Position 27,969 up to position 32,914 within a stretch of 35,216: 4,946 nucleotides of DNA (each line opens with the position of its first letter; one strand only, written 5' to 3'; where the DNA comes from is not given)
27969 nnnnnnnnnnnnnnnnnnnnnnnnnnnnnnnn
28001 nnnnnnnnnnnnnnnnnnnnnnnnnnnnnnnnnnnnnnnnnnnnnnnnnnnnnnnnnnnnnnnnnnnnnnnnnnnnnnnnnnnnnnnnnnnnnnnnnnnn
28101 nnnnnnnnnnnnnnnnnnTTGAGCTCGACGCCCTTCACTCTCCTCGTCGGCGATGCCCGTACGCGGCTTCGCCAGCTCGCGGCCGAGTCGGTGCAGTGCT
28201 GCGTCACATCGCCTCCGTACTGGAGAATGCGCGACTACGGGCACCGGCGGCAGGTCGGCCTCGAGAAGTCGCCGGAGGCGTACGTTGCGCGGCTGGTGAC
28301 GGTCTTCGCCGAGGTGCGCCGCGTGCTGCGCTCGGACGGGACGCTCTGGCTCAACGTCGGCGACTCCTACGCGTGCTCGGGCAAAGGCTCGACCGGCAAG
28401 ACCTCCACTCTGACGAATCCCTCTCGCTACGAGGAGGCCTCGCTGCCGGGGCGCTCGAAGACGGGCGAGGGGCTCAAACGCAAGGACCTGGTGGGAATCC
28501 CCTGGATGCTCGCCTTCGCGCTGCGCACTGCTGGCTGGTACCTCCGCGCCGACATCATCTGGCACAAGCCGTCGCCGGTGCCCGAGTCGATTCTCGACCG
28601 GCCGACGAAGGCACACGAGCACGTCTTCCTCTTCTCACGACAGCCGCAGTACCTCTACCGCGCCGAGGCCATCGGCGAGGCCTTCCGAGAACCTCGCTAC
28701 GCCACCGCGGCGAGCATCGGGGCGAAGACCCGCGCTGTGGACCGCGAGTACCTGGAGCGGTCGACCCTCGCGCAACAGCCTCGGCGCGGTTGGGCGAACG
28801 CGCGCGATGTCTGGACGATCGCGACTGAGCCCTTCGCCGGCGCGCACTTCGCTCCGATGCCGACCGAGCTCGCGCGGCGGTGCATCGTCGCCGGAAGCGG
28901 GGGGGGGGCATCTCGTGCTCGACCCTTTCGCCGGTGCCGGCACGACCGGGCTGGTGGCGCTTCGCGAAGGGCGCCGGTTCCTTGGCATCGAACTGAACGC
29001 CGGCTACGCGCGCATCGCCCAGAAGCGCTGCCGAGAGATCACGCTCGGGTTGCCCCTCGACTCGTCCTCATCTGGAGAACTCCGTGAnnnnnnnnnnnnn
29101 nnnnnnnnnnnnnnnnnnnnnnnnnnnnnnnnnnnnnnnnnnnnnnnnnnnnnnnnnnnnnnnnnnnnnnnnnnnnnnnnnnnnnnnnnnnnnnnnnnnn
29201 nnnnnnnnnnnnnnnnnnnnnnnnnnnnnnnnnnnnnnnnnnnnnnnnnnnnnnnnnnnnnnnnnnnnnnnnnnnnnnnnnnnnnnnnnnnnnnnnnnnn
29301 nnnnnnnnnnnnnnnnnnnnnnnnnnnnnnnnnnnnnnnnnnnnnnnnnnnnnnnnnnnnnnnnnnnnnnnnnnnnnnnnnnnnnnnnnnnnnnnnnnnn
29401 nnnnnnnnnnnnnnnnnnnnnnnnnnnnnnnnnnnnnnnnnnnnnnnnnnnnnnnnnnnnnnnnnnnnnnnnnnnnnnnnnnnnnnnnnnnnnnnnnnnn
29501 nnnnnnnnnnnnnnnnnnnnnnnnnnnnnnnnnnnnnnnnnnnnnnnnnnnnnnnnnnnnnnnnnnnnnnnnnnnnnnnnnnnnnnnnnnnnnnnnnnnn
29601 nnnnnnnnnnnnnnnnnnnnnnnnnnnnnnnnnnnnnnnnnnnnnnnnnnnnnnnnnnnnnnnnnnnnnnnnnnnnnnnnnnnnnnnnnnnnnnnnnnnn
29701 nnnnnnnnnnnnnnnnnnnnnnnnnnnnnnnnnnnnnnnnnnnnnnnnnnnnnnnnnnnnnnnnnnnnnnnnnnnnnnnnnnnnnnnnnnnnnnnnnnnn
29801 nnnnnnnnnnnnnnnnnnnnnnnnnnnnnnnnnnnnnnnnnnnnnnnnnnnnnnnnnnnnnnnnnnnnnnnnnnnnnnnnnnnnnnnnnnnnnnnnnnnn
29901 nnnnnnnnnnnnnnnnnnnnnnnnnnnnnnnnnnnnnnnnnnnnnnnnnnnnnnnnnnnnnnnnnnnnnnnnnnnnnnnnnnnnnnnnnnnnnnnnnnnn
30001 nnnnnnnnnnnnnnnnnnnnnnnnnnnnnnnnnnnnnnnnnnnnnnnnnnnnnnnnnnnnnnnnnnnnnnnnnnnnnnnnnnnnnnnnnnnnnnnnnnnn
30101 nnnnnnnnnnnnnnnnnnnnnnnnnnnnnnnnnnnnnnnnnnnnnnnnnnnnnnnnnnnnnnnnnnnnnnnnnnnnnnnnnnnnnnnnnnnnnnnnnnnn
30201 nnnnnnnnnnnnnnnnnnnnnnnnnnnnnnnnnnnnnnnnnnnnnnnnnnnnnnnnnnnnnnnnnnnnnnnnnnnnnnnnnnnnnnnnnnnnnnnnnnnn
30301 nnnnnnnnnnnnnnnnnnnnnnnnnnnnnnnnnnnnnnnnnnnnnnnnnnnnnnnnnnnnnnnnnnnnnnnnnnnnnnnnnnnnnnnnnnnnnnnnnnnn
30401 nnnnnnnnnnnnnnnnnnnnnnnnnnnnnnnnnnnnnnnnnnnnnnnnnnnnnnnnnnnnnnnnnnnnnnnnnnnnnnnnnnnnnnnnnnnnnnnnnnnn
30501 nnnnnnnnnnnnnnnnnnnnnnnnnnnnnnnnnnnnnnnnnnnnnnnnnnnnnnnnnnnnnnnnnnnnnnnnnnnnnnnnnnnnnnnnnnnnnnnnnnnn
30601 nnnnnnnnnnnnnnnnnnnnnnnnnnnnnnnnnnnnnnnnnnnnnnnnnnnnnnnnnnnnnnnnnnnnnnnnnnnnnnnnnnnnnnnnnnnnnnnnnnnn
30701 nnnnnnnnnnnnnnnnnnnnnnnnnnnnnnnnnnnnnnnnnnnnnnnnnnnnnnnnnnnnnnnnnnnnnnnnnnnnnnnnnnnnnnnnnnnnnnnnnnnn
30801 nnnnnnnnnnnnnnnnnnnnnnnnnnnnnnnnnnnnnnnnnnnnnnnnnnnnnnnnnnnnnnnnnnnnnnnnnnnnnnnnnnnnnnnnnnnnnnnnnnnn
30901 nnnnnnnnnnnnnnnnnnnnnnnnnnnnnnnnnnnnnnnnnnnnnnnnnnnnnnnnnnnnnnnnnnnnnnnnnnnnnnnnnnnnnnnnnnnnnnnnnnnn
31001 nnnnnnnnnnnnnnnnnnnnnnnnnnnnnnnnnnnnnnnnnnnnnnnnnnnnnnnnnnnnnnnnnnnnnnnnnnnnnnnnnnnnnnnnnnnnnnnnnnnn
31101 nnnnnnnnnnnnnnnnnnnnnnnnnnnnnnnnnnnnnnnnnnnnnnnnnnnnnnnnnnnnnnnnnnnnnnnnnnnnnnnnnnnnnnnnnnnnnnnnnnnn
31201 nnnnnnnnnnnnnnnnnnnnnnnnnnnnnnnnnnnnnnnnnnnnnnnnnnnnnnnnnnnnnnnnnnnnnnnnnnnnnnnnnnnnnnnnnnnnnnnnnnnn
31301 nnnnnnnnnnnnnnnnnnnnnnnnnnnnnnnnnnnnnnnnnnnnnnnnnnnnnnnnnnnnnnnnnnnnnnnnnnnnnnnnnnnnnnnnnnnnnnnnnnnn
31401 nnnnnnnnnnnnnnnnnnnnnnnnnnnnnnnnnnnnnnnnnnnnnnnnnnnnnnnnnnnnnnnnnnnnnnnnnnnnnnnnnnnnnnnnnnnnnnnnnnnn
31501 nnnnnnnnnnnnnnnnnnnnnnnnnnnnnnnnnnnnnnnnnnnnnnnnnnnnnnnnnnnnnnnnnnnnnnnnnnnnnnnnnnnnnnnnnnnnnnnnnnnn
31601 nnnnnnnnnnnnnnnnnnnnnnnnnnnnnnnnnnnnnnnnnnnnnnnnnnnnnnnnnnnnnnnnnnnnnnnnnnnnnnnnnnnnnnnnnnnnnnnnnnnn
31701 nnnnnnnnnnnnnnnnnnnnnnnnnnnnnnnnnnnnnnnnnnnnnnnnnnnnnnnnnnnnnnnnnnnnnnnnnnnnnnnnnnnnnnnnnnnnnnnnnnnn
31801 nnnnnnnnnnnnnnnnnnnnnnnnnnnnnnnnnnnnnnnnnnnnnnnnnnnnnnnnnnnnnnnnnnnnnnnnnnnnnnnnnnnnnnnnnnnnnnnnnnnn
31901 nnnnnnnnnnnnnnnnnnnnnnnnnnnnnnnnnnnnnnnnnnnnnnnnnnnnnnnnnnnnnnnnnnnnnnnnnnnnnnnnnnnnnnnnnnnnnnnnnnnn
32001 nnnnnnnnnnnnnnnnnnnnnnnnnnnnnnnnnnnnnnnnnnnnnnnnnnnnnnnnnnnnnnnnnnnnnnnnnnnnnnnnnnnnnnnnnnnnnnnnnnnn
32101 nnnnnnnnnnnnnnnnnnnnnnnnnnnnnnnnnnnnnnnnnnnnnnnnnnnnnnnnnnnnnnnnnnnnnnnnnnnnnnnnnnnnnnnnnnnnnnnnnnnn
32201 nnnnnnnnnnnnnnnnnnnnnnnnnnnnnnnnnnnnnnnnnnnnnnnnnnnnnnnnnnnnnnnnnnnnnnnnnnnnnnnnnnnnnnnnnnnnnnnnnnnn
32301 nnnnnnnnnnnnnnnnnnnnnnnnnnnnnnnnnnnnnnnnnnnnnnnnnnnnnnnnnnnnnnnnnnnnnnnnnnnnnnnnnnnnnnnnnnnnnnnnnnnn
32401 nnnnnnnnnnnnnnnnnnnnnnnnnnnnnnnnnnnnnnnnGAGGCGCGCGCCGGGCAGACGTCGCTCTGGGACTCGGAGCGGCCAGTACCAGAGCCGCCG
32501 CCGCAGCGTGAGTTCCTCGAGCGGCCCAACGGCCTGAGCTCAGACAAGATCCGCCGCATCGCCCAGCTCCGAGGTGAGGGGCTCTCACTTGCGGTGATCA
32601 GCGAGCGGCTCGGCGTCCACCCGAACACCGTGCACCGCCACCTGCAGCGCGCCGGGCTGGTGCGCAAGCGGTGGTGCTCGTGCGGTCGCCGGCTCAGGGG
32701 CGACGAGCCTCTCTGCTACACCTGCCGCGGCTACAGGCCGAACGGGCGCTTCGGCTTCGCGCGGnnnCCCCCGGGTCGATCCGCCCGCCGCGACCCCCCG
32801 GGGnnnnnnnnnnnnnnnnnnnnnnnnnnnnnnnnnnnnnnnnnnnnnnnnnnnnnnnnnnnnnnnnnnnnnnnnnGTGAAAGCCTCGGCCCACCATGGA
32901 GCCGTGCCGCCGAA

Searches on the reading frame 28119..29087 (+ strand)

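Call 27: search_protein_families(library=pfam, proteins=[window:28119-29087:+], max_evalue=0.01)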
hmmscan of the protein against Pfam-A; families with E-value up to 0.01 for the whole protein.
window:28119-29087:+ (322 aa): 1 family
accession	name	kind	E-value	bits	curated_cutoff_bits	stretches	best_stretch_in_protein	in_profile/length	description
PF01555.25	N6_N4_Mtase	-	4.7e-26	92.5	26.7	1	25-260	1-179/221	DNA methylase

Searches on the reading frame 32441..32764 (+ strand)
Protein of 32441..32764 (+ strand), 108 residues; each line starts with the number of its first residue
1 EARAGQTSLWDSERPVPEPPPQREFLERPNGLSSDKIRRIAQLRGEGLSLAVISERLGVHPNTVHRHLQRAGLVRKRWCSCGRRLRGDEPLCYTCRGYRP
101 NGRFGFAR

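Call 50: search_protein_families(library=pfam, proteins=[window:32441-32764:+], max_evalue=1)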
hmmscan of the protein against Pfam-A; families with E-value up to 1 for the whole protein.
seq(108 aa): 30 families (the best 25 are shown)
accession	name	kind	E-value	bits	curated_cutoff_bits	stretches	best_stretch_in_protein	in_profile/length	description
PF13936.12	HTH_38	-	6.4e-09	35.9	27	1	31-70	4-43/44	Helix-turn-helix domain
PF08281.18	Sigma70_r4_2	-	2.2e-06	27.6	25.7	1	45-71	24-50/54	Sigma-70, region 4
PF13384.12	HTH_23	-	3.2e-06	27.2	24.6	1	38-70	8-40/50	Homeodomain-like domain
PF12840.13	HTH_20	-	4.5e-06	27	27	1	42-74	12-48/51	Helix-turn-helix domain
PF09339.16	HTH_IclR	-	7.3e-05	22.9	22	1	45-69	16-40/52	IclR helix-turn-helix domain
PF13556.12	HTH_30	-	0.00024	21.3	27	1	46-71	11-36/59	PucR C-terminal helix-turn-helix domain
PF19889.5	DUF6362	-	0.0035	18.1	31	1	36-71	59-94/98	Domain of unknown function (DUF6362)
PF13551.12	HTH_29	-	0.0038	17.7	28.1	1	41-70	5-35/64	Winged helix-turn helix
PF13412.12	HTH_24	-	0.0053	16.7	21.9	1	47-70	17-40/48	Winged helix-turn-helix DNA-binding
PF04967.18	HTH_10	-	0.0054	16.9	23.1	1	49-71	25-47/53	HTH DNA binding domain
PF15978.11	TnsD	-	0.0057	16.2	32.4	1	39-81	190-233/355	Tn7-like transposition protein D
PF13560.12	HTH_31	-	0.0058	17.4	27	1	38-76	4-44/64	Helix-turn-helix domain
PF08279.18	HTH_11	-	0.0092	16.3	25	1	40-69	9-37/55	HTH domain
PF13693.12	HTH_35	-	0.012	16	25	1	40-71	8-39/75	Winged helix-turn-helix DNA-binding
PF13542.12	HTH_Tnp_ISL3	-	0.016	15.1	27.4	1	40-70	20-49/51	Helix-turn-helix domain of transposase family ISL3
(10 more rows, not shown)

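Call 51: search_protein_families(library=phrogs, proteins=[window:32441-32764:+], max_evalue=0.1)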
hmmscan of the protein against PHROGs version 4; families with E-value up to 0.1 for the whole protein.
seq(108 aa): 20 families
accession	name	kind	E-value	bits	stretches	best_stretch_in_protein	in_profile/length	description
phrog_3855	-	DNA, RNA and nucleotide metabolism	7.2e-06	27.4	1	33-71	65-103/115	HTH DNA binding protein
phrog_664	-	DNA, RNA and nucleotide metabolism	1.2e-05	26.3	1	29-72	82-125/210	DNA binding protein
phrog_7545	-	DNA, RNA and nucleotide metabolism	0.00065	20.9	1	45-98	16-68/160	HNH endonuclease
phrog_11420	-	DNA, RNA and nucleotide metabolism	0.00088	20.4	1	38-71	13-46/82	DNA binding protein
phrog_6377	-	unknown function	0.002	19.2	1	39-71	15-47/131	-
phrog_20467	-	DNA, RNA and nucleotide metabolism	0.0021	19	1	32-72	63-103/112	HNH endonuclease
phrog_125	-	DNA, RNA and nucleotide metabolism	0.0034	18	1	27-73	158-205/254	DNA invertase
phrog_517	-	DNA, RNA and nucleotide metabolism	0.0051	18.7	1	31-70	85-124/128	HTH DNA binding protein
phrog_323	-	transcription regulation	0.0054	17.3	1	32-72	149-189/319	transcriptional regulator, D5-like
phrog_4646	-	integration and excision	0.0055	17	1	34-75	9-50/344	transposase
phrog_11457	-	unknown function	0.0081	17.1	1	39-66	16-43/60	-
phrog_769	-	transcription regulation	0.0087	17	1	40-70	17-47/89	transcriptional repressor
phrog_2308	-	unknown function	0.011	16.8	1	35-95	4-61/138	-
phrog_1157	-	integration and excision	0.011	16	1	33-71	3-41/422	transposase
phrog_645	-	DNA, RNA and nucleotide metabolism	0.042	14.9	1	32-71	22-62/196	Rnase E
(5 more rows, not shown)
